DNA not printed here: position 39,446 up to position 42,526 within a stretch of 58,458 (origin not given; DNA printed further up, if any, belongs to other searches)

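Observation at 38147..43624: Giant cell-wall-binding glycosidase-like protein, a possible host-docking and digestion device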

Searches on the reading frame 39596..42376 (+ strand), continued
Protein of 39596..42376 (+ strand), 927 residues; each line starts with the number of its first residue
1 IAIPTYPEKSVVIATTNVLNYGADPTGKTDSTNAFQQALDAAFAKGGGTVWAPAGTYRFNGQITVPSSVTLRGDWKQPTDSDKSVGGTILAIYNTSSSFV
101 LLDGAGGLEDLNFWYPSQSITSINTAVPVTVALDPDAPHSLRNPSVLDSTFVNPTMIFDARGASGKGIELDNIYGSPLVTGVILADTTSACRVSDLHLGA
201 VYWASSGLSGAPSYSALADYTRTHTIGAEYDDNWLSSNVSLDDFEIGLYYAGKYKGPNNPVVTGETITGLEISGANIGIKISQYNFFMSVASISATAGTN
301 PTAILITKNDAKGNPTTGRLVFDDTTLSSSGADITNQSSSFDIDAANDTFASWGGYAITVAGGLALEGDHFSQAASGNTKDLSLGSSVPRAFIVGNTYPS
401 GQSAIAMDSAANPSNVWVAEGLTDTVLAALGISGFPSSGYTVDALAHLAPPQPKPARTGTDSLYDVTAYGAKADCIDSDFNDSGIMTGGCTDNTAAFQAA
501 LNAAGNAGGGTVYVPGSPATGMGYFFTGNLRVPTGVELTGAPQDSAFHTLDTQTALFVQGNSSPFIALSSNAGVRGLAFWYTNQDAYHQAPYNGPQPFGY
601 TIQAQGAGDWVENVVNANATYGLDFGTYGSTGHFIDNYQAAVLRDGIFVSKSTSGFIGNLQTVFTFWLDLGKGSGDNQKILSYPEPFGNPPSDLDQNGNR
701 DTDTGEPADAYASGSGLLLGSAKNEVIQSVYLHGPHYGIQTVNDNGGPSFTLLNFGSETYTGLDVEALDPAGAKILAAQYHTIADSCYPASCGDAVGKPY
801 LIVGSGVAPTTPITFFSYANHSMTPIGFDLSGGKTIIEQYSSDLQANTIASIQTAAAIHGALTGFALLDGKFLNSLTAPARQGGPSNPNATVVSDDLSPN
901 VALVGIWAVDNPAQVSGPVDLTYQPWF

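Call 80: find_related_loci(query=A3, collection=genome_contigs, flank=6000)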
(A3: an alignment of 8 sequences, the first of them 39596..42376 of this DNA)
Query A3 (927 aa) in genome_contigs; peptide patterns used: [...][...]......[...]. (x = any residue, [..] = any of these).
599 stretches matched a pattern (row limit reached: there are more); 297 encode a relative of the query (tblastn E <= 1e-3); the best 80 are kept; 80 distinct loci.
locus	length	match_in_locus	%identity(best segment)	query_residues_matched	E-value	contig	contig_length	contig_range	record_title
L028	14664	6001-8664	47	1-925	0e+0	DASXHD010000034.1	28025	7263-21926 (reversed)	MAG TPA_asm: Polyangiaceae bacterium isolate SMAG_U5184 k141_3730004, whole genome shotgun sequence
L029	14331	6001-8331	32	5-839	6e-94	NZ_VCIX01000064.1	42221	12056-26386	Paenibacillus paridis strain py1325 scaffold65, whole genome shotgun sequence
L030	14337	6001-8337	31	5-839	1e-86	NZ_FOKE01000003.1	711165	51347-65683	Cohnella sp. OV330, whole genome shotgun sequence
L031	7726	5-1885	31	1-668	5e-75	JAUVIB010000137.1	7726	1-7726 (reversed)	MAG: Calditrichaceae bacterium isolate CSMAG_417 CSMAG_417_k127_744714_length_7726_cov_52.4355, whole genome shotgun seq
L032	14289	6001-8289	31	6-839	1e-74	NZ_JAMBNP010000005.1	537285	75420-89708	Paenibacillus glycanilyticus strain MERTA38 NODE_5_, whole genome shotgun sequence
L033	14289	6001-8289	30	7-839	5e-74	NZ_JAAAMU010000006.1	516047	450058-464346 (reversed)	Paenibacillus sacheonensis strain DSM 23054 contig6, whole genome shotgun sequence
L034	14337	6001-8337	31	6-839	2e-74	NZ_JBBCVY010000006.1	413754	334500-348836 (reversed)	Paenibacillus sp. MMO-58 contig00006, whole genome shotgun sequence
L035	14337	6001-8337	30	6-839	6e-73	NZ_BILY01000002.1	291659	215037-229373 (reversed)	Paenibacillus glycanilyticus NBRC 16618 PGL01S_CON00002, whole genome shotgun sequence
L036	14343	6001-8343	31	6-839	9e-73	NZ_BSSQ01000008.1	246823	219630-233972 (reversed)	Paenibacillus glycanilyticus strain mu1 sequence08, whole genome shotgun sequence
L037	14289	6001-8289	30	6-839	6e-73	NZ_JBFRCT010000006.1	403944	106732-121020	Paenibacillus sp. YAF4_2 SCAFFOLD_5, whole genome shotgun sequence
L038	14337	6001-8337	30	6-839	1e-72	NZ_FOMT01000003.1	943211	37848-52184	Paenibacillus catalpae strain CGMCC 1.10784, whole genome shotgun sequence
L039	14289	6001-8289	30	6-839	3e-72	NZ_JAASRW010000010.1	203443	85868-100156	Paenibacillus lupini strain CECT 8235 Ga0372412_10, whole genome shotgun sequence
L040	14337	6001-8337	30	6-839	7e-71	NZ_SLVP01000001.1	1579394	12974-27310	Paenibacillus sp. BK033 Ga0307678_101, whole genome shotgun sequence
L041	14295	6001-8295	30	5-867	2e-69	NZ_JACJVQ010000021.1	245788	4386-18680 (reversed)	Cohnella thailandensis strain DSM 25241 contig_21, whole genome shotgun sequence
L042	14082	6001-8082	29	5-758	3e-63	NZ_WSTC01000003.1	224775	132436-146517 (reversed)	Paenibacillus sp. MMS18-CY102 3, whole genome shotgun sequence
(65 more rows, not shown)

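Call 82: predict_structure(alignment_id=A2)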
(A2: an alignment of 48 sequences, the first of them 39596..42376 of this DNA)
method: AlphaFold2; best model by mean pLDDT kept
length: 927 residues; sequences in the alignment: 48
mean_pLDDT: 87.0   pTM: 0.92
mean pLDDT of the five models: 87.0, 87.0, 86.1, 85.2, 85.1
residues with pLDDT >= 90: 564; 70-90: 238; 50-70: 89; < 50: 36
segments of 3 or more residues with pLDDT < 50: 671-678, 680-682, 692-694, 696-705, 785-791
pLDDT, mean of each block of 10 residues (from residue 1): 92 96 98 98 91 98 94 97 97 91 92 95 84 80 91 96 84 97 84 95 97 97 96 86 97 61 77 98 89 95 96 88 96 96 94 97 93 93 96 92 94 91 63 83 87 94 97 90 80 98 98 89 92 98 83 86 97 95 70 75 98 91 97 96 91 97 71 45 53 47 47 87 96 90 97 90 96 93 54 64 95 91 84 92 68 87 85 63 64 82 76 81 79
secondary structure, 60 per line:
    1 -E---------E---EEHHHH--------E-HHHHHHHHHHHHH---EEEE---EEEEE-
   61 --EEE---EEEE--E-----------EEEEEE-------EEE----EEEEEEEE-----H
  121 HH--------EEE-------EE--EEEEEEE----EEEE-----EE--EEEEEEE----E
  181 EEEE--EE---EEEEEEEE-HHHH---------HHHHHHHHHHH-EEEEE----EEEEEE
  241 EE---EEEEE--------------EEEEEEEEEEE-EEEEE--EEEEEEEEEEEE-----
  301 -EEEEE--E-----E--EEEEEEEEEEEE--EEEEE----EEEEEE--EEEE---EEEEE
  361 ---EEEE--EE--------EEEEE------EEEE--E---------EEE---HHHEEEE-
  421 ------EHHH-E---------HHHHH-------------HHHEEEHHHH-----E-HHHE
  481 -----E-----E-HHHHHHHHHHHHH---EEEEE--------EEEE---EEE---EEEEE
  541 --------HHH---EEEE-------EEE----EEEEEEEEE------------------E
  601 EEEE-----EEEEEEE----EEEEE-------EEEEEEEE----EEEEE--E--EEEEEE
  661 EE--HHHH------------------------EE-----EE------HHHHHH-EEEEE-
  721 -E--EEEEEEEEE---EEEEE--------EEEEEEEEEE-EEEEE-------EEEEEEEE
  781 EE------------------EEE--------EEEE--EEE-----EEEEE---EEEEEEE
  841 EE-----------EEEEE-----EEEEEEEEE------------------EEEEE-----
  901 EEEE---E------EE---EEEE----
elements in order (helices of 4 or more, strands of 3 or more residues): H18-21 H32-44 E48-51 E55-59 E63-65 E69-72 E87-92 E100-102 E107-114 E131-133 E145-151 E156-159 E169-175 E180-184 E192-199 H201-204 H214-224 E226-230 E235-242 E246-250 E265-275 E277-281 E284-295 E302-306 E318-329 E332-336 E341-346 E349-352 E356-360 E364-367 E380-384 E391-394 E407-409 E416-419 H442-446 E463-465 H466-469 H494-506 E510-514 E523-526 E530-532 E536-540 E555-558 E566-568 E573-581 E600-604 E610-616 E621-625 E633-640 E645-649 E655-662 H665-668 H708-713 E715-719 E725-733 E737-741 E750-759 E761-765 E773-782 E801-803 E812-815 E818-820 E826-830 E834-842 E854-858 E864-872 E891-895 E901-904 E920-923

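Call 84: search_protein_families(library=pfam, proteins=[L035:82-870:+, L035:1329-2252:+, L035:2270-3154:+, L035:3211-4782:+, L035:4915-10860:+, L035:10962-11987:+, L035:12137-14290:-], max_evalue=0.0001)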
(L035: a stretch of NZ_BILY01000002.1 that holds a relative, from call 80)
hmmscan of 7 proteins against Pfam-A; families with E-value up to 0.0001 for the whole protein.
L035:82-870:+ (262 aa): 1 family
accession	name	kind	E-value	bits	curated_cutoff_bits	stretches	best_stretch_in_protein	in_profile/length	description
PF01554.23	MatE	-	2.8e-25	89.3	24.9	1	49-206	4-160/161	MatE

L035:1329-2252:+ (307 aa): 1 family
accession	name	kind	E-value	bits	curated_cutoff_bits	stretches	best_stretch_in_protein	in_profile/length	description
PF00528.27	BPD_transp_1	-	3.5e-15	56.6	26.4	1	96-300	3-182/184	Binding-protein-dependent transport system inner membrane component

L035:2270-3154:+ (294 aa): 1 family
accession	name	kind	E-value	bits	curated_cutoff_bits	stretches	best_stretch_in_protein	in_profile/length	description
PF00528.27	BPD_transp_1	-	1.7e-13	51.1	26.4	1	95-287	5-182/184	Binding-protein-dependent transport system inner membrane component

L035:3211-4782:+ (523 aa): 2 families
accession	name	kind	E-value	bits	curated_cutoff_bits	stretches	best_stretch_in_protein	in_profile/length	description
PF12010.13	DUF3502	-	2.1e-11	44.5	24.4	1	460-520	10-69/69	Domain of unknown function (DUF3502)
PF01547.30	SBP_bac_1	-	6.8e-09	36.6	26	1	84-373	16-303/307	Bacterial extracellular solute-binding protein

L035:4915-10860:+ (1981 aa): 3 families
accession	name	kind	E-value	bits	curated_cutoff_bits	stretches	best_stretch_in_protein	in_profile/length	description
PF00395.25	SLH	-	1.2e-30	105.6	20.8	3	1862-1905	1-44/44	S-layer homology domain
PF12708.12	Pect-lyase_RHGA_epim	-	5.5e-25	88.9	27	2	390-622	3-212/213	Rhamnogalacturonase A/epimerase, pectate lyase-like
PF06452.16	CBM9_1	-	6.3e-09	36.4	23.4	1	1336-1506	25-182/185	Carbohydrate family 9 binding domain-like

L035:10962-11987:+ (341 aa): 3 families
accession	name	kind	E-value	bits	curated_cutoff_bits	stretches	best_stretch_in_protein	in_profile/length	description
PF01408.29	GFO_IDH_MocA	-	1.1e-26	94.3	24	1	23-144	1-120/120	Oxidoreductase family, NAD-binding Rossmann fold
PF22725.1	GFO_IDH_MocA_C3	-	2.7e-22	79.5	27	1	152-271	1-123/124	GFO/IDH/MocA C-terminal domain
PF02894.22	GFO_IDH_MocA_C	-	3.1e-13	50.5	22.9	1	156-334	1-210/218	Oxidoreductase family, C-terminal alpha/beta domain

L035:12137-14290:- (717 aa): 4 families
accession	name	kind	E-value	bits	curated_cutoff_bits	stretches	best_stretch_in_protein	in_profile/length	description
PF01915.27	Glyco_hydro_3_C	-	7.1e-63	212.6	31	1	238-599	1-200/200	Glycosyl hydrolase family 3 C-terminal domain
PF00933.27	Glyco_hydro_3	-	6.6e-40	137.9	27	1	1-200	123-316/316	Glycosyl hydrolase family 3 N terminal domain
PF07691.17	PA14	-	2e-27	96.2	24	1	324-454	1-140/147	PA14 domain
PF14310.12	Fn3-like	-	5.1e-25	87.8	25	1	636-705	1-71/71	Fibronectin type III-like domain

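Call 85: fold_search(model_id=the predicted structure, library=pdb)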
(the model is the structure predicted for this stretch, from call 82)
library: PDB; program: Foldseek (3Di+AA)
matches with E <= 10: 453; with E <= 0.001: 84
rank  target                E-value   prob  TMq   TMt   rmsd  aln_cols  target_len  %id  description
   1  5m5z_A                1.2e-09  1.00  0.30  0.35  14.1      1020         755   11  Chaetomium thermophilum beta-1-3-glucanase (released 2017-05-17)
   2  3eqn_A                2.1e-09  1.00  0.28  0.33  14.0       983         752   13  Crystal structure of beta-1,3-glucanase from Phanerochaete chrysosporium (Lam55A) (released 2009-02-03)
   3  5lw3                  1.1e-07  1.00  0.19  0.39  11.7       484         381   15  Azotobacter vinelandii Mannuronan C-5 epimerase AlgE6 A-module (released 2017-10-25)
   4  8jhh_B                2.2e-07  1.00  0.28  0.34  15.3       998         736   12  Glycoside hydrolase family 55 endo-beta-1,3-glucanase from Microdochium nivale (released 2024-04-03)
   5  7dmk_C                1.2e-06  0.99  0.15  0.18  21.0       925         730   12  PL6 alginate lyase BcAlyPL6 (released 2021-10-06)
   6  2pyh_B                1.9e-06  1.00  0.24  0.52   9.1       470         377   12  Azotobacter vinelandii Mannuronan C-5 epimerase AlgE4 A-module complexed with mannuronan trisaccharide (released 2008-05-27)
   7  2pyg_A                1.9e-06  1.00  0.23  0.49  10.1       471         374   13  Azotobacter vinelandii Mannuronan C-5 epimerase AlgE4 A-module (released 2008-05-27)
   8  2pyg_B                2.6e-06  1.00  0.21  0.46  10.9       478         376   14  Azotobacter vinelandii Mannuronan C-5 epimerase AlgE4 A-module (released 2008-05-27)
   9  7dmk_B                3.2e-06  1.00  0.17  0.21  22.2       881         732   12  PL6 alginate lyase BcAlyPL6 (released 2021-10-06)
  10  8bwk_A                3.2e-06  1.00  0.19  0.23  22.1       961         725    8  Metagenomic derived PL6 alginate lyase (released 2023-12-20)
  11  4oj6_C                3.6e-06  1.00  0.23  0.28  30.6       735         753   12  Crystal Structure of a Putative Tailspike Protein (TSP1, orf210) from Escherichia coli O157:H7 Bacteriohage CBA120; Se (released 2014-03-26)
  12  7o77                  7.3e-06  1.00  0.18  0.22  23.0      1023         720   11  Structure of the PL6 family alginate lyase Patl3640 from Pseudoalteromonas atlantica T6c (released 2021-07-28)
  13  2vbe                  8.4e-06  1.00  0.26  0.43  10.4       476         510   11  Tailspike protein of bacteriophage Sf6 (released 2008-04-22)
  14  2pyh_A                8.7e-06  1.00  0.23  0.48   8.8       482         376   15  Azotobacter vinelandii Mannuronan C-5 epimerase AlgE4 A-module complexed with mannuronan trisaccharide (released 2008-05-27)
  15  4oj5_C                9.5e-06  1.00  0.23  0.28  30.5       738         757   12  Crystal Structure of a Putative Tailspike Protein (TSP1, orf210) from Escherichia coli O157:H7 Bacteriohage CBA120 (released 2014-03-26)
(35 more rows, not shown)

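Call 95: fold_search(model_id=the predicted structure, library=viral)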
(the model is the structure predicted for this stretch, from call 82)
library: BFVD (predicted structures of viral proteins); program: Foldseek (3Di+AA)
matches with E <= 10: 1034; with E <= 0.001: 281
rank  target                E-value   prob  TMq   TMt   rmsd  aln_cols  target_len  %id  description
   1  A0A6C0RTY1            1.9e-14  1.00  0.19  0.16  32.4      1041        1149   12  (no name in the UniProt tables at hand)
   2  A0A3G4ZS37            2.5e-11  1.00  0.22  0.26  26.9       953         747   12  Right handed beta helix domain-containing protein [Edafosvirus sp.]
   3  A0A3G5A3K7            5.7e-11  1.00  0.20  0.17  20.0       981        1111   11  Right handed beta helix domain-containing protein [Harvfovirus sp.]
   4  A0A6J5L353            1.2e-10  1.00  0.30  0.40   9.5       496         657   17  Pectate lyase superfamily protein [uncultured Caudovirales phage]
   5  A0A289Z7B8            3.3e-10  1.00  0.19  0.14  31.2      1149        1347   12  Peptidase S74 domain-containing protein [Serratia phage vB_SmaM_ 2050HW]
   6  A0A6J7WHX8            1.5e-09  1.00  0.31  0.40   7.2       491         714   15  Pectate lyase superfamily protein [uncultured Caudovirales phage]
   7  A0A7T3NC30            1.1e-08  1.00  0.35  0.43   8.1       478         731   13  Putative tail fiber protein [Serratia phage vB_SmaM_Yaphecito]
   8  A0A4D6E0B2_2          1.8e-08  1.00  0.23  0.21  28.4       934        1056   10  (no name in the UniProt tables at hand)
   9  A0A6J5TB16            1.9e-08  1.00  0.31  0.42   8.5       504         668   14  Pectate lyase superfamily protein [uncultured Caudovirales phage]
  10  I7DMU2                1.9e-08  1.00  0.30  0.23  23.8      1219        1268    8  Right handed beta helix domain-containing protein [Staphylococcus phage SA11]
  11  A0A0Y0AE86            6.4e-08  1.00  0.20  0.18  39.1      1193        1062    9  Putative tail spike protein [Bacillus phage Eldridge]
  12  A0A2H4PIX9            8.3e-08  1.00  0.16  0.20  24.0       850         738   11  Putative tail fiber protein [Corynebacterium phage phi674]
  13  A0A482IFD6            1.1e-07  1.00  0.31  0.54   5.4       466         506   16  Pectate lyase superfamily protein [Escherichia phage Minorna]
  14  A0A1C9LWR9            1.4e-07  1.00  0.17  0.23  23.9       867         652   10  (no name in the UniProt tables at hand)
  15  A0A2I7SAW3            1.5e-07  1.00  0.26  0.28   7.6       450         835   16  (no name in the UniProt tables at hand)
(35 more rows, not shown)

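Call 103: search_protein_families(library=pfam, proteins=[L029:407-1360:+, L029:1422-3029:+, L029:3358-8529:+, L029:8997-11015:-, L029:11597-12313:-, L029:12310-13233:-, L029:13299-14315:-], max_evalue=0.0001)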
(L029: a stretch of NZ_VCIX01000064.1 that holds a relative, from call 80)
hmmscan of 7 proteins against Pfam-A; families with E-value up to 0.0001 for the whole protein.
L029:407-1360:+ (317 aa): 1 family
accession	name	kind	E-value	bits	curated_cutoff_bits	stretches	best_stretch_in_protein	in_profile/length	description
PF00528.27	BPD_transp_1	-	2.6e-16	60.3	26.4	1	136-310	24-182/184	Binding-protein-dependent transport system inner membrane component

L029:1422-3029:+ (535 aa): 0 families

L029:3358-8529:+ (1723 aa): 1 family
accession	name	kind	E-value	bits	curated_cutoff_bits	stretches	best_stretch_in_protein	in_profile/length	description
PF12708.12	Pect-lyase_RHGA_epim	-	3.8e-22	79.6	27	2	1328-1387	5-65/213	Rhamnogalacturonase A/epimerase, pectate lyase-like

L029:8997-11015:- (672 aa): 3 families
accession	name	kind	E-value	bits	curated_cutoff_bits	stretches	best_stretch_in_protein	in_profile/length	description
PF00015.26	MCPsignal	-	3e-37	128.5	34.6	1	442-618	3-165/172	Methyl-accepting chemotaxis protein (MCP) signalling domain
PF02743.24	dCache_1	-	2.4e-14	53.9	45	1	55-275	6-237/240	Cache domain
PF00672.30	HAMP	-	9.7e-11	42.3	25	1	312-361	1-50/53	HAMP domain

L029:11597-12313:- (238 aa): 5 families
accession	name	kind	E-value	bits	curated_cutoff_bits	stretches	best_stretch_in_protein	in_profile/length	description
PF12698.13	ABC2_membrane_3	-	1.3e-21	77.5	31.6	1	49-227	162-345/347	ABC-2 family transporter protein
PF12679.13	ABC2_membrane_2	-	1.3e-17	64.4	27.2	1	11-234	3-281/283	ABC-2 family transporter protein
PF01061.29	ABC2_membrane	-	4.9e-17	62.6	26.9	1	7-194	2-203/211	ABC-2 type transporter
PF12730.13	ABC2_membrane_4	-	1.6e-05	25.4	27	1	31-168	25-177/179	ABC-2 family transporter protein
PF09847.15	12TM_1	-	2.2e-05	24.2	33.2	1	7-129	248-369/448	Membrane protein of 12 TMs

L029:12310-13233:- (307 aa): 2 families
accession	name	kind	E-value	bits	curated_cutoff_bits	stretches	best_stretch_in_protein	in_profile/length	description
PF00005.33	ABC_tran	-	2e-33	116.3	25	1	46-187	1-137/137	ABC transporter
PF13304.12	AAA_21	-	3.1e-10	41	27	1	135-218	189-300/304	AAA domain, putative AbiEii toxin, Type IV TA system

L029:13299-14315:- (338 aa): 2 families
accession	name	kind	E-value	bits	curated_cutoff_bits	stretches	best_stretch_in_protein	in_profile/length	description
PF04397.21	LytTR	-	9.7e-24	83.9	22.6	1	238-335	1-96/98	LytTr DNA-binding domain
PF00005.33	ABC_tran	-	1.3e-05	26.2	25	1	28-140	26-135/137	ABC transporter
